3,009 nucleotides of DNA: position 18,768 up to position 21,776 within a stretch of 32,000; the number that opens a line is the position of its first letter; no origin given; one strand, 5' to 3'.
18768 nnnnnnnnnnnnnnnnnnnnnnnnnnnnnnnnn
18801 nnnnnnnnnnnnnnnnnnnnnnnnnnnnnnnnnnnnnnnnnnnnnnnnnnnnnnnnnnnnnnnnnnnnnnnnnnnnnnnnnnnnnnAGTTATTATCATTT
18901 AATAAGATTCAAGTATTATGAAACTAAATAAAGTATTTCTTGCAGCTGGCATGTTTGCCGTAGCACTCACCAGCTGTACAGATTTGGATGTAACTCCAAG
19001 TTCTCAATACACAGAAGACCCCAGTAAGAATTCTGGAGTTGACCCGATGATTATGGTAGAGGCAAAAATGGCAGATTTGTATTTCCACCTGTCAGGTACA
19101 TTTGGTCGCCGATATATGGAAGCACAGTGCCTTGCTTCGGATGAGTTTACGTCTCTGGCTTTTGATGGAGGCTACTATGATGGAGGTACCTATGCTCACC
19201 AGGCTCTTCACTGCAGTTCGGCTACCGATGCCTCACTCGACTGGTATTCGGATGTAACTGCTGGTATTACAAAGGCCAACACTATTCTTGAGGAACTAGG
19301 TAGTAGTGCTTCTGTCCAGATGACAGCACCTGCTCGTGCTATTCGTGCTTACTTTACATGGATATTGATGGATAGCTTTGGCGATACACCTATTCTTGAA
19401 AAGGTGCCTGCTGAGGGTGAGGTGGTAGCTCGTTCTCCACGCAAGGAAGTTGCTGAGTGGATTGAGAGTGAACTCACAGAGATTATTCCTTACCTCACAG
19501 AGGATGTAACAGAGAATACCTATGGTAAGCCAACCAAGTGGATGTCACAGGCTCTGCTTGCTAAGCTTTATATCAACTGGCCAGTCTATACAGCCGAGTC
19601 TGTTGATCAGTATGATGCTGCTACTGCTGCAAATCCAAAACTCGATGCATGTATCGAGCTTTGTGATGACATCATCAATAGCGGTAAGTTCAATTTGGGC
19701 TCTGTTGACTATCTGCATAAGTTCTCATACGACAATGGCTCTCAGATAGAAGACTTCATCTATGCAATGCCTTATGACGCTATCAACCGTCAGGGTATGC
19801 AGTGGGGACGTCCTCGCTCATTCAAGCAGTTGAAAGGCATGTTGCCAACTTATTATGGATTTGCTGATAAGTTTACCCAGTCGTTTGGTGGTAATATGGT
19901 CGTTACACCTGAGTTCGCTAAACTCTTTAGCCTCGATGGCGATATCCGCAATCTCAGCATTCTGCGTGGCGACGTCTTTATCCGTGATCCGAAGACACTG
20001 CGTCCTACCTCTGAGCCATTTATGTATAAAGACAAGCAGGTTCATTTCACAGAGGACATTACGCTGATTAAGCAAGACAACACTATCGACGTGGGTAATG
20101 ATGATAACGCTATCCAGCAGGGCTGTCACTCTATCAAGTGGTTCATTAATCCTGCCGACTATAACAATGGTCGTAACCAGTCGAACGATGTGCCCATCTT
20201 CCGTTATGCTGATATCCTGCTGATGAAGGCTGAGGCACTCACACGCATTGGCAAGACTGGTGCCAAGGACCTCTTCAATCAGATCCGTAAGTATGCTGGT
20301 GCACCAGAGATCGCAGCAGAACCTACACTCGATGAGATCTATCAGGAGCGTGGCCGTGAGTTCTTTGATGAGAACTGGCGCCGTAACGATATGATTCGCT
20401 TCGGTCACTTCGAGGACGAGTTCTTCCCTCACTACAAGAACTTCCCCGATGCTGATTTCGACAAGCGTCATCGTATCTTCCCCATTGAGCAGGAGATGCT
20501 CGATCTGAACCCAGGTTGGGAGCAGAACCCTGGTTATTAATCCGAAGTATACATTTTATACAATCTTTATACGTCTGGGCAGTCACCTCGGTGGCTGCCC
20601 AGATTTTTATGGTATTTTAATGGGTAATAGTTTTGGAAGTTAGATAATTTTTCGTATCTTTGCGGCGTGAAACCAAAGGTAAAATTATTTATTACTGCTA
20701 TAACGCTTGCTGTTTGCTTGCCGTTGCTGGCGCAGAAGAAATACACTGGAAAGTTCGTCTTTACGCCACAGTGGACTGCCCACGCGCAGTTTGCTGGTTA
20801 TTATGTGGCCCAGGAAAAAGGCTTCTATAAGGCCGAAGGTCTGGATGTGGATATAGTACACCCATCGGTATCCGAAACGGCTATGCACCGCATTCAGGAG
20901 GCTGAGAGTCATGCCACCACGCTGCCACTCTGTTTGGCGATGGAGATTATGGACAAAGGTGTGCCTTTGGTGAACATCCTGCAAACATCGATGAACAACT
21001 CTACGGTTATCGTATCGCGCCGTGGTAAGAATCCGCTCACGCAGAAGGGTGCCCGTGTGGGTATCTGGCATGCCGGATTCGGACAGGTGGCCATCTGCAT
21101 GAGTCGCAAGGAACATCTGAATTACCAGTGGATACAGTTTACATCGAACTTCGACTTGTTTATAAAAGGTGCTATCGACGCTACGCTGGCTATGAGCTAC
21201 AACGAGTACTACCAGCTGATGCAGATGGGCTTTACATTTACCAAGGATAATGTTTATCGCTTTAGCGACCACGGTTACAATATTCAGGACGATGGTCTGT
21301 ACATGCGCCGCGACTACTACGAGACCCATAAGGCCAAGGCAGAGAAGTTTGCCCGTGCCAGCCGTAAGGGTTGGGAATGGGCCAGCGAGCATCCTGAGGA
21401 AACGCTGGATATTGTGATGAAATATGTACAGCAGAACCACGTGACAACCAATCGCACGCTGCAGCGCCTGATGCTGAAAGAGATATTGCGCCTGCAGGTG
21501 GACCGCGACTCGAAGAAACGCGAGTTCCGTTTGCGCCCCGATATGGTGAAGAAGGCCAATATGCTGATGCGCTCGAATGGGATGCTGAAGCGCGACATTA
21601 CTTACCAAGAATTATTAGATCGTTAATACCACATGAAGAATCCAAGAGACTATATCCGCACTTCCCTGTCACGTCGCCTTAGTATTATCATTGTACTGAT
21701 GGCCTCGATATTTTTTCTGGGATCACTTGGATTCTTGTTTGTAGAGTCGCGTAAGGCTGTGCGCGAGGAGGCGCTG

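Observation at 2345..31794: Window-scale circuit: two paralogous sensor SpoIIE phosphatases with different inputs, one kinase/STAS pair, one Rel-type output, arranged around a glycan locus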

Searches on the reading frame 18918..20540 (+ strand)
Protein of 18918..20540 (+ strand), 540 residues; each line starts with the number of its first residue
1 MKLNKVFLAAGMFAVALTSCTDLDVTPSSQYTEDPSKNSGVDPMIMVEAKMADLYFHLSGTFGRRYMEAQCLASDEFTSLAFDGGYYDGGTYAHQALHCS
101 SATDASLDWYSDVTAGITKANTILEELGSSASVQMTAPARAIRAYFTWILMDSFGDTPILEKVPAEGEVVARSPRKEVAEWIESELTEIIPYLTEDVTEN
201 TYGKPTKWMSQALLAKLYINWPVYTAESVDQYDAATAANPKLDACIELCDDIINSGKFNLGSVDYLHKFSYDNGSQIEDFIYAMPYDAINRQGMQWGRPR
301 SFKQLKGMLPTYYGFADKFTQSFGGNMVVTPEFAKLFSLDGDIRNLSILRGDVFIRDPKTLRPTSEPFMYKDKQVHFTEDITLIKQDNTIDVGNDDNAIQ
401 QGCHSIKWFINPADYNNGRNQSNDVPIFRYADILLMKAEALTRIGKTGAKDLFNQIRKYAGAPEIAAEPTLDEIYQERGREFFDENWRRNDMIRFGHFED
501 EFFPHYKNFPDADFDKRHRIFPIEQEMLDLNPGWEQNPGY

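Call 4: search_protein_families(library=pfam, proteins=[window:18918-20540:+])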
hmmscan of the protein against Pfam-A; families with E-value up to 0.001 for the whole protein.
window:18918-20540:+ (540 aa): 2 families
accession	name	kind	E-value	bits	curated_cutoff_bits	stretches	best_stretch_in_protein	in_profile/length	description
PF07980.17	SusD_RagB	-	1.6e-31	110.5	23.1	1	370-540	100-297/297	SusD family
PF14322.12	SusD-like_3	-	1.5e-14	55.1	27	1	23-218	3-190/191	Starch-binding associating with outer membrane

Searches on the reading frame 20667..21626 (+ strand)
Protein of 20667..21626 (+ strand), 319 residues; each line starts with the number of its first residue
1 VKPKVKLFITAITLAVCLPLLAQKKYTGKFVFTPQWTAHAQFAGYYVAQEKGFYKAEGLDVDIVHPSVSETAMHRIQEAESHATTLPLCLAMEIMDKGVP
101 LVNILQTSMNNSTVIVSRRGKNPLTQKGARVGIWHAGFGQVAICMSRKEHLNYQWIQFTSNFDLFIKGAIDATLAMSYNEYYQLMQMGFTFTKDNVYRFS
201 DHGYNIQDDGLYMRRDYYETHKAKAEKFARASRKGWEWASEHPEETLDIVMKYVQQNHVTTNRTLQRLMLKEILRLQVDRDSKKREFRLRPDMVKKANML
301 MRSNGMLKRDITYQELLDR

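Call 4: search_protein_families(library=pfam, proteins=[window:20667-21626:+])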
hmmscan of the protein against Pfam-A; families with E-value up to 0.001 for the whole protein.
window:20667-21626:+ (319 aa): 2 families
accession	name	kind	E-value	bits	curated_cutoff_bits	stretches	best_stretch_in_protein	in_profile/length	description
PF09084.16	NMT1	-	1.1e-29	104.3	20.5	1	40-245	2-215/216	NMT1/THI5 like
PF13379.11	NMT1_2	-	0.00014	22.3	24.7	0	44-121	20-101/252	NMT1-like family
